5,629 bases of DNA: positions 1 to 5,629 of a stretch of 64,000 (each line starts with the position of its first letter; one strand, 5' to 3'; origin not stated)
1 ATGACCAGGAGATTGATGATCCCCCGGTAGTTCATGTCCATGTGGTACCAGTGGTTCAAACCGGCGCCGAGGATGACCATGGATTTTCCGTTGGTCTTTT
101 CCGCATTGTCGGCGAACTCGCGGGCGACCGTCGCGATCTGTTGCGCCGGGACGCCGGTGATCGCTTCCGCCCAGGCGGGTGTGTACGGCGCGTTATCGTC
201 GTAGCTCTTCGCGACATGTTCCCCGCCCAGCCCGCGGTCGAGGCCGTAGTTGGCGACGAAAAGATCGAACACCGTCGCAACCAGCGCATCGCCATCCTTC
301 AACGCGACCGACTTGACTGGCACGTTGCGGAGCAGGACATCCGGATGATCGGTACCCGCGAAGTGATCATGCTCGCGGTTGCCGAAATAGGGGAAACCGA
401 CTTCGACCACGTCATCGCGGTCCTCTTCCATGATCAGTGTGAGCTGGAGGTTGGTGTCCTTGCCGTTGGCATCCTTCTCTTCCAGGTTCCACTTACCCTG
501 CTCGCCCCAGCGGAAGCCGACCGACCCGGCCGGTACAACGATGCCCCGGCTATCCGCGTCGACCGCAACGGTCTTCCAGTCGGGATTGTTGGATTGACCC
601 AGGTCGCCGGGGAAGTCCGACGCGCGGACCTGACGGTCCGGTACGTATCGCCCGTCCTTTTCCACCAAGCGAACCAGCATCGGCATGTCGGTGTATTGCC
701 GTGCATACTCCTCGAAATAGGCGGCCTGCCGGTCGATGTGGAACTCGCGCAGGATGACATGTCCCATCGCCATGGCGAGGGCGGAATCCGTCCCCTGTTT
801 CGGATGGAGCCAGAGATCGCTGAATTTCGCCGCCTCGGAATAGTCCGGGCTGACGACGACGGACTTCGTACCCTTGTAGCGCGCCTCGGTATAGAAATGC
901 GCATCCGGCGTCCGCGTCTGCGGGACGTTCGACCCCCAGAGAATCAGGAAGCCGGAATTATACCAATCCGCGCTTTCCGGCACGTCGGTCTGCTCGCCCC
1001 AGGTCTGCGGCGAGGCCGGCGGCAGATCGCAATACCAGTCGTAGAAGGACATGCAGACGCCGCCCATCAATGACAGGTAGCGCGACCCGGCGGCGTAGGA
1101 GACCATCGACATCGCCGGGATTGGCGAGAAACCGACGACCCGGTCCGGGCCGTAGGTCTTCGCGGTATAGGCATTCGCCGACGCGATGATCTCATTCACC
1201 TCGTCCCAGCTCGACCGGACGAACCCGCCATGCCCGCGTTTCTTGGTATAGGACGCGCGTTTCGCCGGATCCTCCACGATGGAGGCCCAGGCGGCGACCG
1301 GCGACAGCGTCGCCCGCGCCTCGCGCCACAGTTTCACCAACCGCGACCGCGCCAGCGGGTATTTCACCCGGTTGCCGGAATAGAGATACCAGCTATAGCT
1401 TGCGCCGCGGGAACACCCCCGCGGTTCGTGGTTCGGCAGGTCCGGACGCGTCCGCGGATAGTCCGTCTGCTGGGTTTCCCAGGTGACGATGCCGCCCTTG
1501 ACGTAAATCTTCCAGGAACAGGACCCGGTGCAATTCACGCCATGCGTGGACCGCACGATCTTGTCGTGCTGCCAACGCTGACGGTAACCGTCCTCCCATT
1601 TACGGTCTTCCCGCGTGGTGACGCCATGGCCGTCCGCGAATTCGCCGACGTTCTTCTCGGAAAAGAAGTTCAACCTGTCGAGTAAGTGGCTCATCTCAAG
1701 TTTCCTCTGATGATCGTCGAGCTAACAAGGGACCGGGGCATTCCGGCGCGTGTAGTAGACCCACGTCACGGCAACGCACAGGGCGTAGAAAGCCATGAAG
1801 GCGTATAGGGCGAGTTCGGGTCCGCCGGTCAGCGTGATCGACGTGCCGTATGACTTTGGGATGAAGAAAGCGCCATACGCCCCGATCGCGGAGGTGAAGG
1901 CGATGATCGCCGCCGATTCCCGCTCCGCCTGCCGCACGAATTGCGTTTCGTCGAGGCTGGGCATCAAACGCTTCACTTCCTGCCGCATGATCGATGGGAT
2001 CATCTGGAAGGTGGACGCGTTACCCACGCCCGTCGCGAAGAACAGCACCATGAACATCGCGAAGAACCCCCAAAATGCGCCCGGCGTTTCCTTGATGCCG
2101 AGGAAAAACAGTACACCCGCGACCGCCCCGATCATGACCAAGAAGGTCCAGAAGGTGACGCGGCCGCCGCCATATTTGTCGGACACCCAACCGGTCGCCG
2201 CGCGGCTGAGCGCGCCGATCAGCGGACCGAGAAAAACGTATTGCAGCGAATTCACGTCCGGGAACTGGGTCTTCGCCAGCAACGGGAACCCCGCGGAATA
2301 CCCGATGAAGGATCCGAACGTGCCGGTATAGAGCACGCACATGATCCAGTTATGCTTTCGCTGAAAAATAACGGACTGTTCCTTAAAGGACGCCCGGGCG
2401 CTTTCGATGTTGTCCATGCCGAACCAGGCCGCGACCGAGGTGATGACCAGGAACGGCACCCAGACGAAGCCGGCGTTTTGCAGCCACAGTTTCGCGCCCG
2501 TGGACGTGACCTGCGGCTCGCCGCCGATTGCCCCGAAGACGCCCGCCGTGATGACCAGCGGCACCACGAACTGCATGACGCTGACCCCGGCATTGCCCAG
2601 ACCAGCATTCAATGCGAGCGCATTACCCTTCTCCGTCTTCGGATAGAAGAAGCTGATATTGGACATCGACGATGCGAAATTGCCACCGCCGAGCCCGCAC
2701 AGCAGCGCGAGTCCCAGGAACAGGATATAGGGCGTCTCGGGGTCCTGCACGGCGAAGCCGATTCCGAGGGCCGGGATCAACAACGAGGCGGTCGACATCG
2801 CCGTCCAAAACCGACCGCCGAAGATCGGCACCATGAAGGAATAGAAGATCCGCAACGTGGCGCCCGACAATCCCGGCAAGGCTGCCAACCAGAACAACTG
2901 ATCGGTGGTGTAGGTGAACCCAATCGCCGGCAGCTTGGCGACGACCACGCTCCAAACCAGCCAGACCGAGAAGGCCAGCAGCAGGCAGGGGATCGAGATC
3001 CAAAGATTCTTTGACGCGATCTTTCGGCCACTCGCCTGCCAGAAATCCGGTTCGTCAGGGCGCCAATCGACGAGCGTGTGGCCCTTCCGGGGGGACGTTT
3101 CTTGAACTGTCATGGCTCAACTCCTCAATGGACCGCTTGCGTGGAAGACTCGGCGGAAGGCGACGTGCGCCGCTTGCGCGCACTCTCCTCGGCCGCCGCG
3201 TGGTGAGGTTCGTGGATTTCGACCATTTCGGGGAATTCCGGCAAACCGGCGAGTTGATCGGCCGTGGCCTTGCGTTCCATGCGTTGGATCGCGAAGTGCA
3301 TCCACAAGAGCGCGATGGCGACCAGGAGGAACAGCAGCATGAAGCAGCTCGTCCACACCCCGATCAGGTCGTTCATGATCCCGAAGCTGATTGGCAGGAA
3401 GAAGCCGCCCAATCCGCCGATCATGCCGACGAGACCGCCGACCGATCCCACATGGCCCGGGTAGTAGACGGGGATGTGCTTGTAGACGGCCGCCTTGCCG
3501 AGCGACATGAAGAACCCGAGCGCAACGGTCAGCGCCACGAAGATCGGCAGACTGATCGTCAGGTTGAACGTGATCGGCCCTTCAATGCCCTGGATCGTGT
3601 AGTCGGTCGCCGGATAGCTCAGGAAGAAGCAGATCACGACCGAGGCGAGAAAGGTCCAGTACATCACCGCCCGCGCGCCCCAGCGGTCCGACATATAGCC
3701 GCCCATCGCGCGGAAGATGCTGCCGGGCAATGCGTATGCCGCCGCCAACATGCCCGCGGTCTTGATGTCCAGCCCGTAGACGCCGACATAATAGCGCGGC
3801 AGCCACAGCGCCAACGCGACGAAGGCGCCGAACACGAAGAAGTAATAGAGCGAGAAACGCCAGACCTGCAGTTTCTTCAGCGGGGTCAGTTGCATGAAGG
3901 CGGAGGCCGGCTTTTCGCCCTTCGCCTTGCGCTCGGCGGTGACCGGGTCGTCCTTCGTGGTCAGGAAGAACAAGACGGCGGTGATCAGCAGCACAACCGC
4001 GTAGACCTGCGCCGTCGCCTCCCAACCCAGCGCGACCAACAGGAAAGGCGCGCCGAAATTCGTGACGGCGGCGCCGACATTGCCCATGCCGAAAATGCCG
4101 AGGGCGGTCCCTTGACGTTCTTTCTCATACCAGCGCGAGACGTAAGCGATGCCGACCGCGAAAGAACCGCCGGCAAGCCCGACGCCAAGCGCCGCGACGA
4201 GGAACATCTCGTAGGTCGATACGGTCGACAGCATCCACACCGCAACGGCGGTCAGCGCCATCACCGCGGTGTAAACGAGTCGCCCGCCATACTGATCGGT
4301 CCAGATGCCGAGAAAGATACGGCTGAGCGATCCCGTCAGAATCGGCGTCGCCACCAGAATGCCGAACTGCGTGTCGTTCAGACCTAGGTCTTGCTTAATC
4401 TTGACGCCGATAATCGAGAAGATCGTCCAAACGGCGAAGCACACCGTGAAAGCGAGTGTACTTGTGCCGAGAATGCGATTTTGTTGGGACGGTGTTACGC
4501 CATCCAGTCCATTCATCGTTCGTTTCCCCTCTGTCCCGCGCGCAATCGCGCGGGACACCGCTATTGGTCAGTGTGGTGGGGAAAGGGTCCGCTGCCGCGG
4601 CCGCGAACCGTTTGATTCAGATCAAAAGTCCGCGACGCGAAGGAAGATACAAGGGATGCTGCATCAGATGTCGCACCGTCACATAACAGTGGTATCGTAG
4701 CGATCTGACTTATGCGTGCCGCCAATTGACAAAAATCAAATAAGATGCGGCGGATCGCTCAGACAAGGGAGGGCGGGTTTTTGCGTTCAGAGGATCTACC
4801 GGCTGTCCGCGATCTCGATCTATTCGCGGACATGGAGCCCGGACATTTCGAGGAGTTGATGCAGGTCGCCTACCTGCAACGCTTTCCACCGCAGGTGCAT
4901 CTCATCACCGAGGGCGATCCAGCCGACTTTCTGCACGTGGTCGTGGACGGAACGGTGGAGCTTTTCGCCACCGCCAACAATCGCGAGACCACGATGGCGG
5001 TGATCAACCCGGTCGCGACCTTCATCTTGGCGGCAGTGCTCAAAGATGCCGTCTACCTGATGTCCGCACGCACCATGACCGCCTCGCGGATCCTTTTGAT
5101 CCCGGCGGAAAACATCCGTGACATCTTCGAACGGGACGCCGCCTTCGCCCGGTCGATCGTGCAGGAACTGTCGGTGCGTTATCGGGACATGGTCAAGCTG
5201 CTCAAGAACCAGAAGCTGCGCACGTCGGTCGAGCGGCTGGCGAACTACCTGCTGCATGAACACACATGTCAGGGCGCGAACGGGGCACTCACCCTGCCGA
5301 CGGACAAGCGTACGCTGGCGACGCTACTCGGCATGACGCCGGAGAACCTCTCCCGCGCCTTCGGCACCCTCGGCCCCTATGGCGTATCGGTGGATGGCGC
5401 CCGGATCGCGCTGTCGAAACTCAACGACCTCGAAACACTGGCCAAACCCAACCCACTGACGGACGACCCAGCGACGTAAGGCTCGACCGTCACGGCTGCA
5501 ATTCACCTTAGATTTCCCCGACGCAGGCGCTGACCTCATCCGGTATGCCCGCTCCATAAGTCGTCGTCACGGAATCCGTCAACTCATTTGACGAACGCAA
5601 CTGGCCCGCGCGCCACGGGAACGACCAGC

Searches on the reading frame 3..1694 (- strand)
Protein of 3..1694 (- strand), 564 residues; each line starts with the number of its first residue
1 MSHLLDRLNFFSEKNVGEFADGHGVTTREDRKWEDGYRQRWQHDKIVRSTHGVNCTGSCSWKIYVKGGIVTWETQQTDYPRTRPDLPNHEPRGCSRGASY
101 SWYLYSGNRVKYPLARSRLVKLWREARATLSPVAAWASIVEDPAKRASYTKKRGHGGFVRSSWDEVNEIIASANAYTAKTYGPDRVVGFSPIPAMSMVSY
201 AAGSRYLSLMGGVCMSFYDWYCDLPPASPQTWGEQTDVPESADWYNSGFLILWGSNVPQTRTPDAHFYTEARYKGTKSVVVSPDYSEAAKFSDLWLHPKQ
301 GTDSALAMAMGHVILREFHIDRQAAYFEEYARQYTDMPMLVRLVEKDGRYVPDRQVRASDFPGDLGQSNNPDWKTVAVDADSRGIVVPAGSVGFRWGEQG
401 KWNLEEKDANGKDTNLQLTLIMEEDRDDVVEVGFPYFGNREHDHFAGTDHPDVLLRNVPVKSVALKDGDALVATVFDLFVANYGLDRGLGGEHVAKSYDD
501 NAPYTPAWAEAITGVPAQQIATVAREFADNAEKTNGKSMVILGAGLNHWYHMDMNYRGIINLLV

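Call 26: search_protein_families(library=pfam, proteins=[window:3-1694:-], max_evalue=0.00001)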
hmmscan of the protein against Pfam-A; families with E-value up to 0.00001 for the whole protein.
window:3-1694:- (564 aa): 2 families
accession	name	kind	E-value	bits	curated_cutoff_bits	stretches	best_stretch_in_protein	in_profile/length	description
PF00384.28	Molybdopterin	-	3.6e-41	141.8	24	1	109-563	1-209/353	Molybdopterin oxidoreductase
PF14710.11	Nitr_red_alph_N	-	2.9e-19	69.5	24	1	3-41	1-38/38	Respiratory nitrate reductase alpha N-terminal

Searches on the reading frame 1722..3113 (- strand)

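Call 26: search_protein_families(library=pfam, proteins=[window:1722-3113:-], max_evalue=0.00001)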
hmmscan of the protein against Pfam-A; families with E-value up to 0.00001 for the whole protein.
window:1722-3113:- (463 aa): 1 family
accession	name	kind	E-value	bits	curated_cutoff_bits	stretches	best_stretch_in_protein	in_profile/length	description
PF07690.21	MFS_1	-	2.6e-14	53.3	33.4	1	44-375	2-322/347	Major Facilitator Superfamily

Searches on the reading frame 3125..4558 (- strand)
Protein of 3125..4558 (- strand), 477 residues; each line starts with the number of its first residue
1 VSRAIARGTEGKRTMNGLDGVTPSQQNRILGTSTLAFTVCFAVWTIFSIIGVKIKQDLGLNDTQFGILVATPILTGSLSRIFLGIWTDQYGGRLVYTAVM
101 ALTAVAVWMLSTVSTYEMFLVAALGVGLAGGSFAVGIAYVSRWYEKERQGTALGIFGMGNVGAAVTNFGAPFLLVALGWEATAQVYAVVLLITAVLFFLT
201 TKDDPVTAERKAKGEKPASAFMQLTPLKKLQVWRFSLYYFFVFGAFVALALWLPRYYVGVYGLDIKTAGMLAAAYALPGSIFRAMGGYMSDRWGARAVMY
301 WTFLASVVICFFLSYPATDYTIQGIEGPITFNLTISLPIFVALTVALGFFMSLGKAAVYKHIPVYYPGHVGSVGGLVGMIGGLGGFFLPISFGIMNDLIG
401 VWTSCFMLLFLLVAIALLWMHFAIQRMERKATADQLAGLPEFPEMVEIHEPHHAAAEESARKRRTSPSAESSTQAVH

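Call 26: search_protein_families(library=pfam, proteins=[window:3125-4558:-], max_evalue=0.00001)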
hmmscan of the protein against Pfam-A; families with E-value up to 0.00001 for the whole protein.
window:3125-4558:- (477 aa): 1 family
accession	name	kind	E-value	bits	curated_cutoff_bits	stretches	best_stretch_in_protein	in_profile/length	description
PF07690.21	MFS_1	-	7.7e-55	186.6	33.4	2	35-318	4-290/347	Major Facilitator Superfamily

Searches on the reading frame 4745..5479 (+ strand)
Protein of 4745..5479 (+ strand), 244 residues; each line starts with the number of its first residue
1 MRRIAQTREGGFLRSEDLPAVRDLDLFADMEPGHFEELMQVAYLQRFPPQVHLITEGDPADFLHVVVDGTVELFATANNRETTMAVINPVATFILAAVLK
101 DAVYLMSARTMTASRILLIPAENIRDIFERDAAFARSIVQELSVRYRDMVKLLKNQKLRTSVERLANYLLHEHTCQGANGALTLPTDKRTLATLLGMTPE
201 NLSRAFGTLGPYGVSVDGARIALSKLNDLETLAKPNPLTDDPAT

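Call 26: search_protein_families(library=pfam, proteins=[window:4745-5479:+], max_evalue=0.00001)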
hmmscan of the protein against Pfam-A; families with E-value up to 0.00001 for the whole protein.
window:4745-5479:+ (244 aa): 2 families
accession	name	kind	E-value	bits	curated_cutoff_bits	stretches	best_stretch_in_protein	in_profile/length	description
PF00027.35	cNMP_binding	-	3.7e-15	56.1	27.5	1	45-131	2-89/89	Cyclic nucleotide-binding domain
PF13545.12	HTH_Crp_2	-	2.9e-09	37.2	27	1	163-230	1-68/70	Crp-like helix-turn-helix domain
